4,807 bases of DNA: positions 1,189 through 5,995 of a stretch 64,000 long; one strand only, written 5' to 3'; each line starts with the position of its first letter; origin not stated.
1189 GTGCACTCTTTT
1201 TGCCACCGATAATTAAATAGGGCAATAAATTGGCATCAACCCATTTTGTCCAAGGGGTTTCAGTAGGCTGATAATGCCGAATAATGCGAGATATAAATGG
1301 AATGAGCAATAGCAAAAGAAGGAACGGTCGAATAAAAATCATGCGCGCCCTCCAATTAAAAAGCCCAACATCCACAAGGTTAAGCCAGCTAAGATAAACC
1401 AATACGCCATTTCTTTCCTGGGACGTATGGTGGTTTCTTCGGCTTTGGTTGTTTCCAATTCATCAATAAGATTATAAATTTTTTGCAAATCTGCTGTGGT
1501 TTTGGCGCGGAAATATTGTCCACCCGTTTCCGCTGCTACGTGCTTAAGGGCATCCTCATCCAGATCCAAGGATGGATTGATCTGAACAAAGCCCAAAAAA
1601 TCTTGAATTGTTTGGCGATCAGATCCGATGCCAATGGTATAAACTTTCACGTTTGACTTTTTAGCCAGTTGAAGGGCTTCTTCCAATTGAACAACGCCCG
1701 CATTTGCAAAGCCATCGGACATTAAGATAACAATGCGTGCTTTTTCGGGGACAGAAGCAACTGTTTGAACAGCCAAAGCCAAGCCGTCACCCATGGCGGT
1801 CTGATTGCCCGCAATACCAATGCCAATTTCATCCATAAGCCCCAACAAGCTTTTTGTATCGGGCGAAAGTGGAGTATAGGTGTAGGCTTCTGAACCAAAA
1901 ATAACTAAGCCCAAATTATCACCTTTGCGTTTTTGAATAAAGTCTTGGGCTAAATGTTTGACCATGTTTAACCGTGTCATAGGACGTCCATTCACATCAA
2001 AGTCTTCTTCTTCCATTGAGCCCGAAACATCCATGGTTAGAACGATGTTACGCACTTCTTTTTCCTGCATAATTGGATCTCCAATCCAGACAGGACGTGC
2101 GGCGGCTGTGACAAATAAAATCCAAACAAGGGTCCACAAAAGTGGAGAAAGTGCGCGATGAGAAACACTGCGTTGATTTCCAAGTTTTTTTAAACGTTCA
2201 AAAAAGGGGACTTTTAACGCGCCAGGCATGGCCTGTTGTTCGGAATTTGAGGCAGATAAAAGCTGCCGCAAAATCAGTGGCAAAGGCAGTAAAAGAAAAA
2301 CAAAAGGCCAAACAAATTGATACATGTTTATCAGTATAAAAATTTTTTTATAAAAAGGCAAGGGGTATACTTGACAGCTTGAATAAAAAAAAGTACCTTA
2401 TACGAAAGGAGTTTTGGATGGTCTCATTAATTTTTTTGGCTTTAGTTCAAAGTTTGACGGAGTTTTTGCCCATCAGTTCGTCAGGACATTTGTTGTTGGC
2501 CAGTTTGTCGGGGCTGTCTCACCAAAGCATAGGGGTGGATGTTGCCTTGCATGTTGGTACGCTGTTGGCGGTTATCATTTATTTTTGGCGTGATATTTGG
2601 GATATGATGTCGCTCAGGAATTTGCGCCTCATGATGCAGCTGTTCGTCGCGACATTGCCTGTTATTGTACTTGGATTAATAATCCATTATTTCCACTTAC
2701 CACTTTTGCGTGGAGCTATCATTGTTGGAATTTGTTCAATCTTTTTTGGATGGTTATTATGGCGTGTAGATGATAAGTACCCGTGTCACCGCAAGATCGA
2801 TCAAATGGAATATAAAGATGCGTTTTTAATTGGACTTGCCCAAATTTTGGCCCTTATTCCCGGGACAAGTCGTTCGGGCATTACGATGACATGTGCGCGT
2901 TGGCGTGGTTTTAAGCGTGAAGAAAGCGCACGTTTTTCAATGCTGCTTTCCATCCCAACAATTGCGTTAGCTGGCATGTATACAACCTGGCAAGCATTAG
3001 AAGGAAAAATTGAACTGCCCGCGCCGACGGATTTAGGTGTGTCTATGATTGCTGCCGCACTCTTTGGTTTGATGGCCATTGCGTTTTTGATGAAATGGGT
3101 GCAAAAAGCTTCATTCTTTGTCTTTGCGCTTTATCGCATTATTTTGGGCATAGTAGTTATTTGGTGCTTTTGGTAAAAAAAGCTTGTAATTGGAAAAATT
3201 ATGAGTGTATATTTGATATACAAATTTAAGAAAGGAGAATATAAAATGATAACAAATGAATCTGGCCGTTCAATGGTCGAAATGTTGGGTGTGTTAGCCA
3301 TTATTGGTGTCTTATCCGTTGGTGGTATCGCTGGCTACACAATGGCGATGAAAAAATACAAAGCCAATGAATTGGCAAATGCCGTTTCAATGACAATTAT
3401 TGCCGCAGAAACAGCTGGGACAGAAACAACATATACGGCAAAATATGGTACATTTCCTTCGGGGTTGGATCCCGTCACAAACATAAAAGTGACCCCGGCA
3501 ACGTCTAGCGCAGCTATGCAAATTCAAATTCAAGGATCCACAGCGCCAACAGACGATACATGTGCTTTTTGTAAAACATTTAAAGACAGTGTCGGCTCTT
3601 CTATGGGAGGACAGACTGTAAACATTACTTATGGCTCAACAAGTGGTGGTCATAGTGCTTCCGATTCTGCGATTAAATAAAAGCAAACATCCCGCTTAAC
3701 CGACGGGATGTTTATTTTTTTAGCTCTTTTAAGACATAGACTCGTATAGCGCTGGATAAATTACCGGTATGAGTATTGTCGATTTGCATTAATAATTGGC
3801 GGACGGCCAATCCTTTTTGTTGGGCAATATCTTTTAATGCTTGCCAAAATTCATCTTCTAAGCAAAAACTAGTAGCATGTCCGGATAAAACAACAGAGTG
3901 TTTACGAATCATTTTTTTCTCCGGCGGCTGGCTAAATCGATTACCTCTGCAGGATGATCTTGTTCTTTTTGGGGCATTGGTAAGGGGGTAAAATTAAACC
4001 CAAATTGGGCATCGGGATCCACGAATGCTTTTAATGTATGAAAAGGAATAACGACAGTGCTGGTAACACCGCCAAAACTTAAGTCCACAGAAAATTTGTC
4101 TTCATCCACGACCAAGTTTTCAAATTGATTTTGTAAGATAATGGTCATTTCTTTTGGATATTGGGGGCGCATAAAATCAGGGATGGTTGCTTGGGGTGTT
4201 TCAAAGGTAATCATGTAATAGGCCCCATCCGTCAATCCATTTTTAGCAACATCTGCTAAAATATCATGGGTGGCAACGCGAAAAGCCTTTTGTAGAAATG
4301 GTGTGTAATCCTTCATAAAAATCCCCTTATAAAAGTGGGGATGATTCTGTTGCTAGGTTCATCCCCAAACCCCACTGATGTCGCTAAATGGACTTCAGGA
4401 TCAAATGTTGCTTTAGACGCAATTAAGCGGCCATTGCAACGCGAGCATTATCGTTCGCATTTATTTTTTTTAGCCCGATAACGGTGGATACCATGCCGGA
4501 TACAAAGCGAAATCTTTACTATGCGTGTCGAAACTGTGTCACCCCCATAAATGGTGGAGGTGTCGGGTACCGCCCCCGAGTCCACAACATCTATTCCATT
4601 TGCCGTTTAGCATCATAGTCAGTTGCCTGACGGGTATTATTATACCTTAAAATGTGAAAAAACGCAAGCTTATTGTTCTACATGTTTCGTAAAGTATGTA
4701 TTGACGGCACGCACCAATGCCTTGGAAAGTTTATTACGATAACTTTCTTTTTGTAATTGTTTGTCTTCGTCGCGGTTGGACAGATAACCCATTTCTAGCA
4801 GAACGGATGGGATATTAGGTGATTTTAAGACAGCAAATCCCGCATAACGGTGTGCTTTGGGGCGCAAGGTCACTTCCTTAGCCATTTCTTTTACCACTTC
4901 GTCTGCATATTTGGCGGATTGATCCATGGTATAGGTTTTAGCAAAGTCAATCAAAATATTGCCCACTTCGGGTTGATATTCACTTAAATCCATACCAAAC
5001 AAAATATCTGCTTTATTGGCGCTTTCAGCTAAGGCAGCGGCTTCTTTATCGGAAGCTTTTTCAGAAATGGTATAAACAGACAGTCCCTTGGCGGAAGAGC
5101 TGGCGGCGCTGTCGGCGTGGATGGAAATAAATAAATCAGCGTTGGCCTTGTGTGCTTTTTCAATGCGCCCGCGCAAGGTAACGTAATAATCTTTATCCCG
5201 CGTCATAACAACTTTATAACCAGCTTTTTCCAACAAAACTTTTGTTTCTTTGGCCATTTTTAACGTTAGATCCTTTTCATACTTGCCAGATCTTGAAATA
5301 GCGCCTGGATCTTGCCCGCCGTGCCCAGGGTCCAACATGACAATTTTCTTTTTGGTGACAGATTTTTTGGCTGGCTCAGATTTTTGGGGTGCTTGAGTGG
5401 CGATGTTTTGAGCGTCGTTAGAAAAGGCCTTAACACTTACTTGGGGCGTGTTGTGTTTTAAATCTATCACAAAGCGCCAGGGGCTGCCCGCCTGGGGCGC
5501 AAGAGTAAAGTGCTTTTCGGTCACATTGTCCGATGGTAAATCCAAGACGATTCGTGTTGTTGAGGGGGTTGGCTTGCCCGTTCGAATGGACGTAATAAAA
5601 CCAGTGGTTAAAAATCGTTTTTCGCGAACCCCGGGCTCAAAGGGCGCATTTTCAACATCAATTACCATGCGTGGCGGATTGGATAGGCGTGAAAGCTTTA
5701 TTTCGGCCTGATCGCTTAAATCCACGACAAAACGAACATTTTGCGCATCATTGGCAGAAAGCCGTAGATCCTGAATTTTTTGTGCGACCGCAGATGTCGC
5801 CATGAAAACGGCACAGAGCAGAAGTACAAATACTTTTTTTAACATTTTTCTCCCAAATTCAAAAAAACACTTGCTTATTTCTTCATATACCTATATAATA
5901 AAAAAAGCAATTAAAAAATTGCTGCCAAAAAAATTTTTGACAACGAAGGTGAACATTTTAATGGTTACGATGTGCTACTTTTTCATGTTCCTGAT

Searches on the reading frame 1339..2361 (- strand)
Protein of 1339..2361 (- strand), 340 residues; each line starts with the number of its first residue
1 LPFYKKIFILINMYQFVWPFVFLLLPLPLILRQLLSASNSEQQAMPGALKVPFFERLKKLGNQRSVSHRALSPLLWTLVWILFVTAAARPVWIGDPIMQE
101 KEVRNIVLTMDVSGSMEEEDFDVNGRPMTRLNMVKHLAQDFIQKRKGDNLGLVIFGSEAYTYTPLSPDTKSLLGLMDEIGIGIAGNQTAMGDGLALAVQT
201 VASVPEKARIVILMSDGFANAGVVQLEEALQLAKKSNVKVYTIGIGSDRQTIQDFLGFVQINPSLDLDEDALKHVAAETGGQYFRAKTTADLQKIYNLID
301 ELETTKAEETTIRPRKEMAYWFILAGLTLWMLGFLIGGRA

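Call 18: search_protein_families(library=pfam, proteins=[window:1339-2361:-], max_evalue=0.001)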
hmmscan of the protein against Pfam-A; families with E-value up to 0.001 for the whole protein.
window:1339-2361:- (340 aa): 6 families
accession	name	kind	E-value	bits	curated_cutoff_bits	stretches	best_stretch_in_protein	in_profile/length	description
PF00092.34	VWA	-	4.4e-19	69.8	23.8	1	105-296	1-172/174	von Willebrand factor type A domain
PF13519.12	VWA_2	-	4e-17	63.2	27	1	106-217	1-106/107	von Willebrand factor type A domain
PF01882.25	DUF58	-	1.6e-07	31.2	23.4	1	99-240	32-163/216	Protein of unknown function DUF58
PF06707.17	DUF1194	-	2.3e-05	24.2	27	0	185-252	92-161/206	Protein of unknown function (DUF1194)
PF04056.20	Ssl1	-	5.7e-05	23.5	27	0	110-247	2-140/193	Ssl1-like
PF05762.20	VWA_CoxE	-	7.8e-05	22.6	26.4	1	102-242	55-184/222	VWA domain containing CoxE-like protein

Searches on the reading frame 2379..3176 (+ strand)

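Call 18: search_protein_families(library=pfam, proteins=[window:2379-3176:+], max_evalue=0.001)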
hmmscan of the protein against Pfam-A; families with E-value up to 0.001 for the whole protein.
window:2379-3176:+ (265 aa): 1 family
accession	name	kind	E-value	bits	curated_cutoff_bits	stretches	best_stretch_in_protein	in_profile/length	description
PF02673.24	BacA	-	5.4e-70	236.5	33.4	1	18-259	2-257/257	Bacitracin resistance protein BacA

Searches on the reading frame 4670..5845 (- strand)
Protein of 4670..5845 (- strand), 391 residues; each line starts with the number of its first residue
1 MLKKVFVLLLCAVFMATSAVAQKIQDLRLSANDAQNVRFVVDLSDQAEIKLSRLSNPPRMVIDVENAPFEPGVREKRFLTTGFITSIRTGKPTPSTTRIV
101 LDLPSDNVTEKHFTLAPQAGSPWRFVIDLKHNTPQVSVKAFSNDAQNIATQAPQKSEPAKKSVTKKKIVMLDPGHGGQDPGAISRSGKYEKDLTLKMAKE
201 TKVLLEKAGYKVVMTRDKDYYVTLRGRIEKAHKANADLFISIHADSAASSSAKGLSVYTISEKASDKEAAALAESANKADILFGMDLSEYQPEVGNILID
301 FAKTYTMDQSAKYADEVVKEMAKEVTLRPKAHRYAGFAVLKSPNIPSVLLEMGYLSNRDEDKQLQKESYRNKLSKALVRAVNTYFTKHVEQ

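Call 18: search_protein_families(library=pfam, proteins=[window:4670-5845:-], max_evalue=0.001)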
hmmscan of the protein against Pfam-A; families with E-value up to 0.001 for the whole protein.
window:4670-5845:- (391 aa): 2 families
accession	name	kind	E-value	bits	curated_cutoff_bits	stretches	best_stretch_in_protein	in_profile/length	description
PF01520.23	Amidase_3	-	2.4e-52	177.9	27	1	169-382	1-173/174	N-acetylmuramoyl-L-alanine amidase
PF11741.13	AMIN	-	1.3e-11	44.9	20.5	1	27-127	2-99/101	AMIN domain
